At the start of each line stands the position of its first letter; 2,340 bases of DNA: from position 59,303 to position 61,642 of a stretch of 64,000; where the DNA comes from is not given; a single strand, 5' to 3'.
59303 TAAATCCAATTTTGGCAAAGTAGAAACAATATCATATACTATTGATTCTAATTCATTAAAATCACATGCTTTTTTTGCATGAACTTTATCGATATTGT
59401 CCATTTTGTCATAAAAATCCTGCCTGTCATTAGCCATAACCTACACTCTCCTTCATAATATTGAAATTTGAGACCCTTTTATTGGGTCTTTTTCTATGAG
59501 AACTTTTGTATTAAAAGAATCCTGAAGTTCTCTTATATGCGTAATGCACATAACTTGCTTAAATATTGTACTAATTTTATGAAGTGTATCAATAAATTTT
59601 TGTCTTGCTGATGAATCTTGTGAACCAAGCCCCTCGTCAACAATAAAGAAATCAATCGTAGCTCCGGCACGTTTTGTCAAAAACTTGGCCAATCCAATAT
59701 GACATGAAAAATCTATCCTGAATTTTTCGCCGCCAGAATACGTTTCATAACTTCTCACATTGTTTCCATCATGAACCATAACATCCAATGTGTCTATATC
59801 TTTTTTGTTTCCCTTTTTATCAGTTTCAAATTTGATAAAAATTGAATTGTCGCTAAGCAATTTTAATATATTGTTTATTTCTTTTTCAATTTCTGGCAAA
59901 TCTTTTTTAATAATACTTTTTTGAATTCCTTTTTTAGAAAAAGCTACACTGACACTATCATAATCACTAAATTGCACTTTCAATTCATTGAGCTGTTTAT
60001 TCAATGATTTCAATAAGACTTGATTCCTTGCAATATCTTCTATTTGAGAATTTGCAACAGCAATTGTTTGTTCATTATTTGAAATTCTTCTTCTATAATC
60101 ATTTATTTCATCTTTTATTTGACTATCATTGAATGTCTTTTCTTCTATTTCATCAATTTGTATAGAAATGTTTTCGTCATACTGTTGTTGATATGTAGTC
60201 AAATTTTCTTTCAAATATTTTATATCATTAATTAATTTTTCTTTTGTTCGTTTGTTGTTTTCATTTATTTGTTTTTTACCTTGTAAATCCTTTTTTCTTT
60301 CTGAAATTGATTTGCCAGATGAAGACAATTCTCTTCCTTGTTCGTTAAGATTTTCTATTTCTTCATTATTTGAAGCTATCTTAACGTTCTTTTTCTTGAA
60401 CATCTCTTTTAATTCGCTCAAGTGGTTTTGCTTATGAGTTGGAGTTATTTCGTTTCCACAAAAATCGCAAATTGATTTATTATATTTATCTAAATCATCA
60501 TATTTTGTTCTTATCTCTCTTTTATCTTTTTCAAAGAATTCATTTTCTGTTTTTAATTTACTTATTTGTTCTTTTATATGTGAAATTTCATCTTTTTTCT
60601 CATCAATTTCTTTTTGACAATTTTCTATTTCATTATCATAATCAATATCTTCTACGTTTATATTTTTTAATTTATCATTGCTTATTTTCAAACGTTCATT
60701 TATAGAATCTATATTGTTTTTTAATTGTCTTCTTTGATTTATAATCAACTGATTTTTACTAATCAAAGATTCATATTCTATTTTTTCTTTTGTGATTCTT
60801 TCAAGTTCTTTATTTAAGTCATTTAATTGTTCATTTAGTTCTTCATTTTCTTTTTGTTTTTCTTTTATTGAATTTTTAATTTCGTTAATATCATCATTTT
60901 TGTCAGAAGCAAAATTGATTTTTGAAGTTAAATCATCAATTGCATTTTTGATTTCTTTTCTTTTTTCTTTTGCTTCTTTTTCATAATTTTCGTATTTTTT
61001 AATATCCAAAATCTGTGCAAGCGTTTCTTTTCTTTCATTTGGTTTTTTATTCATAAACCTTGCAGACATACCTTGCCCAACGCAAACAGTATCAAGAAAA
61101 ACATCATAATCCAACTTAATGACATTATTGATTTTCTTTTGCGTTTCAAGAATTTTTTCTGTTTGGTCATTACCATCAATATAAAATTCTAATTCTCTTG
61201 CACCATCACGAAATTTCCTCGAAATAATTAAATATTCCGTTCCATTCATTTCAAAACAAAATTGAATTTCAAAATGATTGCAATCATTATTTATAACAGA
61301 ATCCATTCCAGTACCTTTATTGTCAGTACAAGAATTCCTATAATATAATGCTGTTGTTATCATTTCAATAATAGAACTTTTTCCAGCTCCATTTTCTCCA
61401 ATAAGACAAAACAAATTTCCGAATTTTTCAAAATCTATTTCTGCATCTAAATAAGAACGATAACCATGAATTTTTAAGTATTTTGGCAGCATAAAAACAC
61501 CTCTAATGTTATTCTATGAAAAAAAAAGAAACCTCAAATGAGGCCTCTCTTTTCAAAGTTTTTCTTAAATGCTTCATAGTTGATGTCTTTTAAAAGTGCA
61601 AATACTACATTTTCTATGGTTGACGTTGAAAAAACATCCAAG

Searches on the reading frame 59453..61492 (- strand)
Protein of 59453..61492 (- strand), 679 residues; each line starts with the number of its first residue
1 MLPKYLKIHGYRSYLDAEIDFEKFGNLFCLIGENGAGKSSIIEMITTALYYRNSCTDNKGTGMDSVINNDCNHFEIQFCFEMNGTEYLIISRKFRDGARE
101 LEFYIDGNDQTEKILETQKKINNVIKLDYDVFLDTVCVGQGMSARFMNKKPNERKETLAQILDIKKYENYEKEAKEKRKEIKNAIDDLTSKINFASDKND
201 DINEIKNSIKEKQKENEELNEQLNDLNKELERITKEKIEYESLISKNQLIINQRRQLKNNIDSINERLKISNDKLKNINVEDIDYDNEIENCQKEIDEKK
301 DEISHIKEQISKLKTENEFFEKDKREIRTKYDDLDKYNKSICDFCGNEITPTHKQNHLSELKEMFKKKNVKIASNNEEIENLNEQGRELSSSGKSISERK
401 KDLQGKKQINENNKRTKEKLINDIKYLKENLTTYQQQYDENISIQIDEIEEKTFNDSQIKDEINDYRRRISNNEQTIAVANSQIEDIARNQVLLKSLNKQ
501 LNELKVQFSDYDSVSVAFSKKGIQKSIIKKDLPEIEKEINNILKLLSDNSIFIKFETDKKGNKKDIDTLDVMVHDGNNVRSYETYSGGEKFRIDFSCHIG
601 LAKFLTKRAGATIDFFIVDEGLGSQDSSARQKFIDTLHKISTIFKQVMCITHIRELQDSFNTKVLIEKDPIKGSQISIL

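Call 114: search_protein_families(library=pfam, proteins=[window:59453-61492:-], max_evalue=0.01)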
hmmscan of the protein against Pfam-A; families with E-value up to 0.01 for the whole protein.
window:59453-61492:- (679 aa): 5 families
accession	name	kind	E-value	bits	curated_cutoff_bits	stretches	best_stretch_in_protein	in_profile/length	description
PF13476.12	AAA_23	-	4.6e-16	60.5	27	1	6-231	2-201/201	AAA domain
PF13175.12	AAA_15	-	1.6e-10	41.6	32.1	1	6-314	6-276/374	AAA ATPase domain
PF02463.25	SMC_N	-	2e-07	31.1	40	1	5-115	4-123/220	RecF/RecN/SMC N terminal domain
PF13558.12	SbcC_Walker_B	-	0.00063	20.4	27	1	575-638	20-89/90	SbcC/RAD50-like, Walker B motif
PF13555.12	AAA_29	-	0.00069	19.7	27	1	13-55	11-52/61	P-loop containing region of AAA domain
